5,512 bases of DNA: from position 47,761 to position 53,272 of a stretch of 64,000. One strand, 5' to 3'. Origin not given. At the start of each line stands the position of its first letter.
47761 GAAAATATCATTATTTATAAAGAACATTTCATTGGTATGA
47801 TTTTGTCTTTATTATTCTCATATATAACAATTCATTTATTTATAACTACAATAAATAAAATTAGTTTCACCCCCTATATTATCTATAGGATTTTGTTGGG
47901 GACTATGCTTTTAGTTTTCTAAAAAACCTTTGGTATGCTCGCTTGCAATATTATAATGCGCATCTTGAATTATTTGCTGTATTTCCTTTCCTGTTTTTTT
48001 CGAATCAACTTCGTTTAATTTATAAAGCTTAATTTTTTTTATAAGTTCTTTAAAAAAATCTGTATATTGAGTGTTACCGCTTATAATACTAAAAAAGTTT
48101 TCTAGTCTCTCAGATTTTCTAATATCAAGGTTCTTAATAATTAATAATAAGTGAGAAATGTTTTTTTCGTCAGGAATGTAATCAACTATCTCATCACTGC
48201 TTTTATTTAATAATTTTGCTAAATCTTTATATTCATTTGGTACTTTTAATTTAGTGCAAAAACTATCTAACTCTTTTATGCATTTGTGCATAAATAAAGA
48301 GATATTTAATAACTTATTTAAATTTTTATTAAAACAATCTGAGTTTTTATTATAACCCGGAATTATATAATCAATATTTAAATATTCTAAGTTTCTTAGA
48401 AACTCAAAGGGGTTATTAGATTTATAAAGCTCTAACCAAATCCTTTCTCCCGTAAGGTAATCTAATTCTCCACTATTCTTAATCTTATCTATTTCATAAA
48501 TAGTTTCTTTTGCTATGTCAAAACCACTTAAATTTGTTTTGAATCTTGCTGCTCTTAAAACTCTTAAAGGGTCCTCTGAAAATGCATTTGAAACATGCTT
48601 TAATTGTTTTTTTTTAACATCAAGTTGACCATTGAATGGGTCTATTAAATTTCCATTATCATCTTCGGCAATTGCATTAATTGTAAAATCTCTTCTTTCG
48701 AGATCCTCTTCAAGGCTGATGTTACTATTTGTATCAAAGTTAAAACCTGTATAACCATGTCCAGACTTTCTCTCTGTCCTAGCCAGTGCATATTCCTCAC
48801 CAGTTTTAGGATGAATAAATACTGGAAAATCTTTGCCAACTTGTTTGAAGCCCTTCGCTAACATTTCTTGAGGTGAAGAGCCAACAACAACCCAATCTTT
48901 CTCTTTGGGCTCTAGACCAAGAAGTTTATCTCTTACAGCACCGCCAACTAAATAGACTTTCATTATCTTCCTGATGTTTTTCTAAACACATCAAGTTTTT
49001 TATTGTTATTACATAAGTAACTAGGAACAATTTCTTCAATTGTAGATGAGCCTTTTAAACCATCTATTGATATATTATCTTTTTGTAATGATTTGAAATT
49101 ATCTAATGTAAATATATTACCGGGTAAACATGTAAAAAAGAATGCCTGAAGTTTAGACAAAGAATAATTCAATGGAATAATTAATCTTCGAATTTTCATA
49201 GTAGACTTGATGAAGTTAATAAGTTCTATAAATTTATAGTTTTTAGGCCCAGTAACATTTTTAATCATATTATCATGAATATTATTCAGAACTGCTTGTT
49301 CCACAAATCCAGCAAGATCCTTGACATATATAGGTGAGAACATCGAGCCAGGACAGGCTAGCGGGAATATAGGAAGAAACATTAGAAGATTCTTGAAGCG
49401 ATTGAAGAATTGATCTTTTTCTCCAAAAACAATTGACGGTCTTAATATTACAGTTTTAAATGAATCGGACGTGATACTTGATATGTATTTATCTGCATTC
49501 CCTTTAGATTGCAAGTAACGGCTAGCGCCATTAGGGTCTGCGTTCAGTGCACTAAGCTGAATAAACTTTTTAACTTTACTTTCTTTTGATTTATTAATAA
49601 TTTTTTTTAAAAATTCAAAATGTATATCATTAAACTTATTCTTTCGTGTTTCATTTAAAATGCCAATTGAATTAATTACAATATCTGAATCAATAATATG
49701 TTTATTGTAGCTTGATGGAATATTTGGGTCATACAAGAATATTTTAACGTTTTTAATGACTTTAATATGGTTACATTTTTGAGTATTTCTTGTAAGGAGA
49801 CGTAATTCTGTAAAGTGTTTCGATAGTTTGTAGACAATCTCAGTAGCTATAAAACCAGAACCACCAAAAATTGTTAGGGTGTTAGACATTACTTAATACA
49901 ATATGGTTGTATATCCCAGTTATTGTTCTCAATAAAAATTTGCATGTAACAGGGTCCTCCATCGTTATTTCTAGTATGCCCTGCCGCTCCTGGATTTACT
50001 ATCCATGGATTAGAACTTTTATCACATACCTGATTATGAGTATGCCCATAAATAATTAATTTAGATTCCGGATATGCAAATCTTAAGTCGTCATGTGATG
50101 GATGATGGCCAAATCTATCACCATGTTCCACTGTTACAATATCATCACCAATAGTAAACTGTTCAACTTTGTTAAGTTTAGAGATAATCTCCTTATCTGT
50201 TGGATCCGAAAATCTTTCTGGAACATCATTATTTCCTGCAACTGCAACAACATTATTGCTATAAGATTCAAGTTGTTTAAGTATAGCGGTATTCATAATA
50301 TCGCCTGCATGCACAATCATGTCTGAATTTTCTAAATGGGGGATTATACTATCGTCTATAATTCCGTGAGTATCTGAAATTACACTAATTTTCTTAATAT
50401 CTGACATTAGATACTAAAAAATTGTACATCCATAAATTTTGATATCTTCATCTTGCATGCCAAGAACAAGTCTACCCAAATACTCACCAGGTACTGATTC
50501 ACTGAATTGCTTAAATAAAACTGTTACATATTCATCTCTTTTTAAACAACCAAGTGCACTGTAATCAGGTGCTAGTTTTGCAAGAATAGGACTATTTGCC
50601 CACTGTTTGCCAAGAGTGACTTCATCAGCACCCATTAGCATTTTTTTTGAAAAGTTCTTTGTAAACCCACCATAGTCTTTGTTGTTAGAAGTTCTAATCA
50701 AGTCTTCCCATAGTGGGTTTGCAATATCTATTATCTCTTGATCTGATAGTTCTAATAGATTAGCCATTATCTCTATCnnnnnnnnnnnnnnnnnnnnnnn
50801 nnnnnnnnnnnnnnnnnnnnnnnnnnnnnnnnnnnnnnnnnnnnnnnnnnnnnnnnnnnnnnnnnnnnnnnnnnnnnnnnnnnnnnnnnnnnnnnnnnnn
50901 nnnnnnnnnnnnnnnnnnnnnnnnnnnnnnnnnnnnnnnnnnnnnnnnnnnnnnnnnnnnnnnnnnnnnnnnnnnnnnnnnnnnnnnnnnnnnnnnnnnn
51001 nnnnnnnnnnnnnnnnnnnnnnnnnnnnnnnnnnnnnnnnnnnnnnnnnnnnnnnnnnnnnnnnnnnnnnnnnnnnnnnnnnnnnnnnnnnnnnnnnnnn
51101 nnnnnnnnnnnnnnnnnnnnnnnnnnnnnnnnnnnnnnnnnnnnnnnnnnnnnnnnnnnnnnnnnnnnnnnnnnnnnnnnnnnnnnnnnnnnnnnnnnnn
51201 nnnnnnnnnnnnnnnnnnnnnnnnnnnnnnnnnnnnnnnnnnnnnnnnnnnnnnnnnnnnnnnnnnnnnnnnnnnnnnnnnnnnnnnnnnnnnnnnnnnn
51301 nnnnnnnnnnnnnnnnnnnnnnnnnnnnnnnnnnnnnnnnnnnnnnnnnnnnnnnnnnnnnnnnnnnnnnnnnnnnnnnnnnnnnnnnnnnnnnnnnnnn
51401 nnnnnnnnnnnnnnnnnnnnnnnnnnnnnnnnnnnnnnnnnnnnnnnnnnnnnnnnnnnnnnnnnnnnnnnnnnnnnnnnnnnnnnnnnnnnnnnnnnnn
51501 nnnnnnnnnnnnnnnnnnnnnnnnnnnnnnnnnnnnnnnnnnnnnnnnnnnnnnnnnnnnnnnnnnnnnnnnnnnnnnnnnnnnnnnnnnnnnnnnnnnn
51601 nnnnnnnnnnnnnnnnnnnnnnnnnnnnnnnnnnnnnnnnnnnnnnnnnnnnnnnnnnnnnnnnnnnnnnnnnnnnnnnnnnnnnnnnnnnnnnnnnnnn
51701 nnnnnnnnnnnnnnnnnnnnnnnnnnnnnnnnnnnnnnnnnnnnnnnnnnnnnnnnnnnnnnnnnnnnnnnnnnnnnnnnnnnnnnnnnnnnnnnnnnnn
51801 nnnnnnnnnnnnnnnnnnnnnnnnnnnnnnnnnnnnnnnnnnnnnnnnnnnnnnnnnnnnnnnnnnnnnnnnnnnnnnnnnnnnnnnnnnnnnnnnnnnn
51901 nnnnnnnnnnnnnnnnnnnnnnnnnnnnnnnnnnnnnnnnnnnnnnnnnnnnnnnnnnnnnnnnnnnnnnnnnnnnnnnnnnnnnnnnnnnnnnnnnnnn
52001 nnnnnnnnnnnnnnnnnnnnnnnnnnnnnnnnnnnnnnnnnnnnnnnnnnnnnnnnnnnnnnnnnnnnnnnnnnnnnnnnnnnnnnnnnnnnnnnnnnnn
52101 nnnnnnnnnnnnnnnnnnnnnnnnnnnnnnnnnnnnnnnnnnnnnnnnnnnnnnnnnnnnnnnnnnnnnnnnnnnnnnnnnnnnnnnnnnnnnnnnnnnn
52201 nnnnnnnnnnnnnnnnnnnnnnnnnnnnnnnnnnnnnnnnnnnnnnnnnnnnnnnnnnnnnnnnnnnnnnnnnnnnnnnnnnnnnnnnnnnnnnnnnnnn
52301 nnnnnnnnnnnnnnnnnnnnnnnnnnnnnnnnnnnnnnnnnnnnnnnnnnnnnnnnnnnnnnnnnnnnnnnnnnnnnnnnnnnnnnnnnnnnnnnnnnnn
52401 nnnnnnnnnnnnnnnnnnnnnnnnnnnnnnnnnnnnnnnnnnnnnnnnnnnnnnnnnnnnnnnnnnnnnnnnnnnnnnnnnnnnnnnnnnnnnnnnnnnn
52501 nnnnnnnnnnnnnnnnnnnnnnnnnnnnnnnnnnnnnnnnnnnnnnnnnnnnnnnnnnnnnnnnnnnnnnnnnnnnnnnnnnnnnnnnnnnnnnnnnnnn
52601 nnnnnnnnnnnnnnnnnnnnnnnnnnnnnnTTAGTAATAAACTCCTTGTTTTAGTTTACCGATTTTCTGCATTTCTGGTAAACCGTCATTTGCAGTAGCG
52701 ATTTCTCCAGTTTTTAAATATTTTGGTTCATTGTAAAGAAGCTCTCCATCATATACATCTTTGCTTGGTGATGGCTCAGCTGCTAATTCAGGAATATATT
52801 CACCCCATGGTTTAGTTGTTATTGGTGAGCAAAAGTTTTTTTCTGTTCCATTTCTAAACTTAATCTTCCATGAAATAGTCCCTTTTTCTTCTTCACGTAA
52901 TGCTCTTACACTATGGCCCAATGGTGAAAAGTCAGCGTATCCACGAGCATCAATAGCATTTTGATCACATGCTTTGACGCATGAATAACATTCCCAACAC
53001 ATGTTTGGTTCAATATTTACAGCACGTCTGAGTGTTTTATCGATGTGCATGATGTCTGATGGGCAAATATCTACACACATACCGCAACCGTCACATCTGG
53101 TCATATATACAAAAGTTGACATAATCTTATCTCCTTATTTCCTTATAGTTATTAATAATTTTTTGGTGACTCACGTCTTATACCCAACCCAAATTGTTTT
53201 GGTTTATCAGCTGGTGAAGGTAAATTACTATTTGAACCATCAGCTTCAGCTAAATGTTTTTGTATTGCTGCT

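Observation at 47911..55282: Compact co-directional string from sat to cca with dissimilatory-type sulfite/APS oxidation genes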

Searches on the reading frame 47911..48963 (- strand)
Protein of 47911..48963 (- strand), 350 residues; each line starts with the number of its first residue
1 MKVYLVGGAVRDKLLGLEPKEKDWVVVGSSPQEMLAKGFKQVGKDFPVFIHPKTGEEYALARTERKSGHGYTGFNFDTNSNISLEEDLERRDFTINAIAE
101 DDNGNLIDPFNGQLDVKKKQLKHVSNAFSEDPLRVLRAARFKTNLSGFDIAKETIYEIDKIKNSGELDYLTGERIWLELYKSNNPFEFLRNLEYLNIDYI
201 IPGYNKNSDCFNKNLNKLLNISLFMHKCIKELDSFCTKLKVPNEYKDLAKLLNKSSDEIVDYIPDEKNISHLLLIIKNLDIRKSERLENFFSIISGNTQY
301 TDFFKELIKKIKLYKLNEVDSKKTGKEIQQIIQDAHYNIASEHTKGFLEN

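Call 3: search_protein_families(library=pfam, proteins=[window:47911-48963:-], max_evalue=0.01)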
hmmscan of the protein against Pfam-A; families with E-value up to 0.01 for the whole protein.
window:47911-48963:- (350 aa): 1 family
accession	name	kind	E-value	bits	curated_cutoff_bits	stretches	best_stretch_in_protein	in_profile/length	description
PF01743.26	PolyA_pol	-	7.9e-20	71.9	23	1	3-121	1-125/126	Poly A polymerase head domain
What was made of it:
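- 47911..48963 (-): cca: tRNA nucleotidyltransferase, 350 aa; housekeeping neighbour. PolyA_pol head domain (call 3).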

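Call 4: search_protein_families(library=ncbifam, proteins=[window:47911-48963:-], max_evalue=0.01)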
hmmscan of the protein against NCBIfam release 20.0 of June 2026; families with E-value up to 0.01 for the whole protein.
window:47911-48963:- (350 aa): 9 families
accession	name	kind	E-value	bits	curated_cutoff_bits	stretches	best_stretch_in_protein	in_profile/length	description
NF008137.0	PRK10885.1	equivalog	3.3e-97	325.9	451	2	1-187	1-192/409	multifunctional CCA addition/repair protein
NF009813.0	PRK13298.1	equivalog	3.5e-89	299.6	606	1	1-185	1-190/417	tRNA CCA-pyrophosphorylase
NF009811.0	PRK13296.1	equivalog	3e-73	246.8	469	1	1-250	1-252/360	CCA tRNA nucleotidyltransferase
NF009812.0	PRK13297.1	equivalog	3.5e-72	243.5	624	1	1-290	12-308/364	tRNA CCA-pyrophosphorylase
NF009814.0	PRK13299.1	equivalog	1.8e-33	116.2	290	1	3-245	23-278/396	CCA tRNA nucleotidyltransferase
TIGR01942.1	pcnB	subfamily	2.6e-24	85.8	305.65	1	3-161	32-196/425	polynucleotide adenylyltransferase PcnB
TIGR02692.1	tRNA_CCA_actino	equivalog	3.8e-19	68.7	438.8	1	2-181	29-216/466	CCA tRNA nucleotidyltransferase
NF041569.1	A-tRNAntase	equivalog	1.7e-16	59.6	1440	1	2-193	481-683/880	A-adding tRNA nucleotidyltransferase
NF008634.1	PRK11623.1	equivalog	1.7e-11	43.4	702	1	2-161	62-238/469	polynucleotide adenylyltransferase PcnB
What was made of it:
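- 47911..48963 (-): NCBIfam CCA models match but stay below their cut-offs (call 4).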

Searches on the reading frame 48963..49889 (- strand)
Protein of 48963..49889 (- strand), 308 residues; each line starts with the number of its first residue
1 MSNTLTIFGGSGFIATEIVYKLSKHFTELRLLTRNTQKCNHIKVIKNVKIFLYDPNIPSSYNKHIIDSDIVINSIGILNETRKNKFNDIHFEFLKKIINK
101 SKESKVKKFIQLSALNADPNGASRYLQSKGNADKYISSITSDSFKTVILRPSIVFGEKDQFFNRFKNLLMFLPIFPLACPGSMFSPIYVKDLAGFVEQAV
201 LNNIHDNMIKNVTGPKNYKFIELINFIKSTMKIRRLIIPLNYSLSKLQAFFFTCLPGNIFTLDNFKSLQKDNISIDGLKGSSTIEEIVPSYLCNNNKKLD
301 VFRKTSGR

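Call 3: search_protein_families(library=pfam, proteins=[window:48963-49889:-], max_evalue=0.01)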
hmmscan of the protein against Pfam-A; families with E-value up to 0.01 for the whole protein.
window:48963-49889:- (308 aa): 6 families
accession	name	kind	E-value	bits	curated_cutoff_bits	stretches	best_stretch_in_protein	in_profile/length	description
PF13460.12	NAD_binding_10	-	6e-13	49.5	27.2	1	9-154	1-146/184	NAD(P)H-binding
PF01073.25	3Beta_HSD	-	9.1e-09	35.2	22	1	123-194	144-223/280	3-beta hydroxysteroid dehydrogenase/isomerase family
PF05368.20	NmrA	-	1.4e-06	28.6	27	1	2-202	2-205/298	NmrA-like family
PF01370.27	Epimerase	-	5.4e-06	26.4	20.9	1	6-160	2-180/240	NAD dependent epimerase/dehydratase family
PF07993.18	NAD_binding_4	-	2.8e-05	23.9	20.1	1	113-166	165-220/258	Male sterility protein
PF03435.24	Sacchrp_dh_NADP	-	0.0029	18.4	25.1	1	8-75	4-76/129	Saccharopine dehydrogenase NADP binding domain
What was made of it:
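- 48963..49889 (-): NAD(P)-binding SDR-like protein, 308 aa; a lineage-specific neighbour, probably co-transcribed, with no evidence of a link to apr. NAD_binding_10 6e-13 (call 3).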

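Call 4: search_protein_families(library=ncbifam, proteins=[window:48963-49889:-], max_evalue=0.01)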
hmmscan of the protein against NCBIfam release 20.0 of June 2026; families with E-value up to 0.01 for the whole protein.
window:48963-49889:- (308 aa): 4 families
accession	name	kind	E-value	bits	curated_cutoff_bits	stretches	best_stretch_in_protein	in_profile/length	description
TIGR01777.1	yfcH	hypoth_equivalog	6.6e-11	42.3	207.35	1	6-235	2-245/292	TIGR01777 family oxidoreductase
NF050030.1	thlkprotThyD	equivalog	6.5e-10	38.7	400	1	5-77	3-78/305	thylakoid membrane protein ThyD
TIGR03466.1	HpnA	hypoth_equivalog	0.00011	21.2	367.65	0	7-159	5-175/327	hopanoid-associated sugar epimerase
TIGR03649.1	ergot_EASG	subfamily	0.0064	16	256.4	0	6-155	3-141/287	ergot alkaloid biosynthesis protein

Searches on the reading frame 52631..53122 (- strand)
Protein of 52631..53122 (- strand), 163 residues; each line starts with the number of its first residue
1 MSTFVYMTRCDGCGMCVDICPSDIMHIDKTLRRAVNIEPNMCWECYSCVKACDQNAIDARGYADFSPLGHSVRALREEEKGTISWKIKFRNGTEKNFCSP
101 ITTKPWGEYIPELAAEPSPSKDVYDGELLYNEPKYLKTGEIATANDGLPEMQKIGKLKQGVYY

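Call 3: search_protein_families(library=pfam, proteins=[window:52631-53122:-], max_evalue=0.01)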
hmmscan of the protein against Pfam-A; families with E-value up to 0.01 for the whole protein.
window:52631-53122:- (163 aa): 16 families
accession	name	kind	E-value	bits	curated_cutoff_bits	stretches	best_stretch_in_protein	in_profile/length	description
PF12139.13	APS-reductase_C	-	1.1e-29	102.9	25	1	60-141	2-80/82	Adenosine-5'-phosphosulfate reductase beta subunit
PF00037.32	Fer4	-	1.7e-10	40.7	21.1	2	5-24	3-22/24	4Fe-4S binding domain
PF12838.12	Fer4_7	-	6.2e-09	36.6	27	1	9-56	1-52/52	4Fe-4S dicluster domain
PF13187.11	Fer4_9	-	2.5e-08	34.2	27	1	9-57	1-52/52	4Fe-4S dicluster domain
PF14697.11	Fer4_21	-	1.1e-06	29.1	35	1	37-59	3-25/59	4Fe-4S dicluster domain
PF13484.11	Fer4_16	-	2e-06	28.9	30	0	9-28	1-20/66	4Fe-4S double cluster binding domain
PF12800.12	Fer4_4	-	2e-06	28.1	24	1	8-21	2-15/17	4Fe-4S binding domain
PF13237.11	Fer4_10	-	3.7e-06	27.2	25.5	1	8-52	7-52/53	4Fe-4S dicluster domain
PF12798.12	Fer4_3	-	1.4e-05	26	27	1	10-24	1-15/15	4Fe-4S binding domain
PF12837.12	Fer4_6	-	2.3e-05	24.6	25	1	8-23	7-22/24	4Fe-4S binding domain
PF25160.1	LdpA_Fe-S-bd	-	6.9e-05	23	27.6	1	5-26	23-44/49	LdpA Fe-S cluster-binding domain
PF13183.11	Fer4_8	-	0.00013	22.9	27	0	7-24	51-68/68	4Fe-4S dicluster domain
PF12797.12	Fer4_2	-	0.00019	21.6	24.5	1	5-22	5-22/22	4Fe-4S binding domain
PF13459.11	Fer4_15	-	0.0021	19.2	22.4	0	7-22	5-20/66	4Fe-4S single cluster domain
PF13534.11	Fer4_17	-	0.0023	18.9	22.2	0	9-55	1-59/61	4Fe-4S dicluster domain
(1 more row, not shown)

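Call 4: search_protein_families(library=ncbifam, proteins=[window:52631-53122:-], max_evalue=0.01)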
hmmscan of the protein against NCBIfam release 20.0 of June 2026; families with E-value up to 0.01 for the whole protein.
window:52631-53122:- (163 aa): 47 families (the best 25 are shown)
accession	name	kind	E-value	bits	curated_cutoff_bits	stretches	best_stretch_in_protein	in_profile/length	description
TIGR02060.1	aprB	equivalog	5.3e-56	188.1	135.65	1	1-132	1-132/132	adenylyl-sulfate reductase subunit beta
NF043039.1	HgcAB_like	equivalog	9.9e-11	41.8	285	1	7-57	299-349/350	HgcAB-like fusion protein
TIGR00402.1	napF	equivalog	2.4e-10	40.5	102.2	1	5-61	32-88/149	ferredoxin-type protein NapF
NF040864.1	HgcB_ferredoxin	equivalog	1.1e-09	37.9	99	1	6-59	12-63/93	mercury methylation ferredoxin HgcB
NF042909.1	FMH_DH_FwdF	exception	1e-08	34.7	375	1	4-58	221-275/336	tungsten-dependent formylmethanofuran dehydrogenase subunit FwdF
NF040770.1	hetero_SS_HdrA2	exception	1.4e-08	33.4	1100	1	2-80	571-645/777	CoB-CoM heterodisulfide reductase HdrA2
NF005504.0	PRK07118.1-3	equivalog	2e-07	30.7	437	1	10-61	142-192/293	Fe-S cluster domain-containing protein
NF041891.1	hdrA_Methbact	equivalog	2.7e-07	29.2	1300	1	7-65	571-626/762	ferredoxin:CoB-CoM heterodisulfide reductase subunit HdrA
NF045874.1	Vhu_polyferre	exception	3.4e-07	29.3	600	1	7-59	195-245/381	F420-non-reducing hydrogenase associated-polyferredoxin VhuB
NF038196.1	ferrodoxin_EFR1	subfamily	9.4e-07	29.1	75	1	3-59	179-231/242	EFR1 family ferrodoxin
NF006221.0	PRK08348.1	subfamily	1.6e-06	27.9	124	1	8-58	44-93/136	NADH-plastoquinone oxidoreductase subunit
NF041778.1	hetero_SS_HdrA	equivalog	2.1e-06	25.9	1400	1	8-64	587-640/771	ferredoxin:CoB-CoM heterodisulfide reductase subunit HdrA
TIGR04395.1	cutC_activ_rSAM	equivalog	2.9e-06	26.8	360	1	8-61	54-107/309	choline TMA-lyase-activating enzyme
TIGR04003.1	rSAM_BssD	equivalog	3e-06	26.6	496.45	1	4-59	46-103/314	[benzylsuccinate synthase]-activating enzyme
NF005503.0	PRK07118.1-2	equivalog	3.7e-06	26.4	252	1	9-58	139-185/292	RnfABCDGE type electron transport complex subunit B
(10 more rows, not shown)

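Call 62: search_solved_structures(query=window:52631-53122:-, max_evalue=0.00001, show_alignments=2)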
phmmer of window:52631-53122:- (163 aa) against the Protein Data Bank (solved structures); distinct sequences matched with E-value up to 0.00001: 5.
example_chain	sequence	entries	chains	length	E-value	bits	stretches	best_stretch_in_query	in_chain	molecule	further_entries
1jnr_B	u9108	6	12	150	3.9e-35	124.6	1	1-141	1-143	adenylylsulfate reductase | adenylylsulfate reductase, subunit B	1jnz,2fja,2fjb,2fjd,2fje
3gyx_B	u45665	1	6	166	2.7e-30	108.8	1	3-133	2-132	Adenylylsulfate Reductase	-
9sw6_G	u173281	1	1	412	2.6e-15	60.1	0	5-61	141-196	Polyferredoxin protein MvhB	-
8a8o_C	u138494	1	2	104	1.2e-10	44.8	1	8-95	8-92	Beta-subunit of the PAPS reductase from Methanothermococcus thermolithotrophicus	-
9sfi_T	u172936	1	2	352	7.9e-06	29.2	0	8-57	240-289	4Fe-4S ferredoxin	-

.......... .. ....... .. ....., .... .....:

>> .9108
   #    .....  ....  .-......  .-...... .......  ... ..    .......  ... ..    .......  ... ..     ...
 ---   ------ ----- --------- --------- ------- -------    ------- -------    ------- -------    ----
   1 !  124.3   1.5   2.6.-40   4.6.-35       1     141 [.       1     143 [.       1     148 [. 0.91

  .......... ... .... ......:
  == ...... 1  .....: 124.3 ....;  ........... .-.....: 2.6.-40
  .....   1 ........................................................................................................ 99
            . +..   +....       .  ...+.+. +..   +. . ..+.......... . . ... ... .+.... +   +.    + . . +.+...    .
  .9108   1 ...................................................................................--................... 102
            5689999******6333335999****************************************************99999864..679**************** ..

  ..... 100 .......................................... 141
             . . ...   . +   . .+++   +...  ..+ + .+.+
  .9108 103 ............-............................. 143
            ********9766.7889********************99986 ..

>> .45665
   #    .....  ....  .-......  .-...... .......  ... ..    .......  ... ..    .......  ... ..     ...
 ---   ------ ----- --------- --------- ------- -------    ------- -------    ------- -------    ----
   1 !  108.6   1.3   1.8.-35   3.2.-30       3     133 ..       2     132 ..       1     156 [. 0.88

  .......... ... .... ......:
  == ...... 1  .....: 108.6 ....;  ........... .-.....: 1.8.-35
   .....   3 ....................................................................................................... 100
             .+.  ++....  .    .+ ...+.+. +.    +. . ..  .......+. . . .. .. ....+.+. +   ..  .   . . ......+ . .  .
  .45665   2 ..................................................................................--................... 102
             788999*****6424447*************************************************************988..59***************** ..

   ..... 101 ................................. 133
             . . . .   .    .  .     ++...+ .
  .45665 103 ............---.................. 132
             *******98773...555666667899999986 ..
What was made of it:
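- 52631..53122 (-): aprB: iron-sulfur subunit, 163 aa. Relative to A. fulgidus AprB it has a 5-residue loop deletion after Cys13 and an EE insertion (calls 4, 62).
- On SOB Apr lineage I (Meyer & Kuever): '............' against 'PMRGT--SDIMW' (call 62).
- Closest known: AprBA-QmoABC systems of sulfate reducers, Chlorobi and lineage-II sulfur oxidisers. Different: AprB carries the KGxD/EK/R-type loop that the window AprB lacks (call 62).
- AprB has the loop deletion and the acidic insertion (call 62).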
